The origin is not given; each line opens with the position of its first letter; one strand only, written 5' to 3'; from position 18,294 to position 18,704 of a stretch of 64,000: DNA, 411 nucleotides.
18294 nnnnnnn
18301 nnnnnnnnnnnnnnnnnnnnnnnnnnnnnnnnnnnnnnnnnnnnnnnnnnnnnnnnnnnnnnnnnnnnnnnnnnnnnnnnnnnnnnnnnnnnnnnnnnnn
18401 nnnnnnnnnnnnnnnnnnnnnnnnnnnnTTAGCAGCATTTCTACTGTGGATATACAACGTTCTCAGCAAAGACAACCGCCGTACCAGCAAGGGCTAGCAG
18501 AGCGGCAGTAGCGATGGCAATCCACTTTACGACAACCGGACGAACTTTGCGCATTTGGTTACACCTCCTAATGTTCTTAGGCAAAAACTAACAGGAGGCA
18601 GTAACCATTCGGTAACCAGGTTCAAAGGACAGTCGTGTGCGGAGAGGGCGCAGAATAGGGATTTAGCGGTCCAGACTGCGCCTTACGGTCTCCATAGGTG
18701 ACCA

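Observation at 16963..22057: An orphan soluble histidine kinase and stand-alone receiver sit next to a MalT-like STAND ATPase - TPR - SARP fusion regulator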

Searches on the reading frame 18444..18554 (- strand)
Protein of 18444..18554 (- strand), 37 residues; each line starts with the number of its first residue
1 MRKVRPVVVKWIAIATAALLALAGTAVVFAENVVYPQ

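Call 56: search_protein_families(library=ncbifam, max_evalue=1, proteins=[window:18444-18554:-])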
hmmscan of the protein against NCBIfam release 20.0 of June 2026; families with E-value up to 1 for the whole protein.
seq(37 aa): 1 family
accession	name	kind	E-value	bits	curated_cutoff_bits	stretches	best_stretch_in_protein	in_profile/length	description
TIGR03867.1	MprA_tail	equivalog_domain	0.59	10.7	19.7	1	12-26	6-20/27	MprA protease, GlyGly-CTERM protein-sorting domain-containing form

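Call 57: search_protein_families(library=pfam, max_evalue=1, proteins=[window:18444-18554:-])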
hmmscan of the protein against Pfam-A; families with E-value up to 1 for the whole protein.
seq(37 aa): 0 families
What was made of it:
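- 18441..18554 (-): Small ORF of 37 aa, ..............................|ENVVYPQ. It looks like a signal peptide: n-region charge +4, a hydrophobic core, Gly at -6, V-F-A at -3 to -1, then a 7-residue tail. It matches no Pfam or NCBIfam family (calls 56, 57).
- Tried and rejected: The peptides match no Pfam or NCBIfam family (calls 56, 57).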
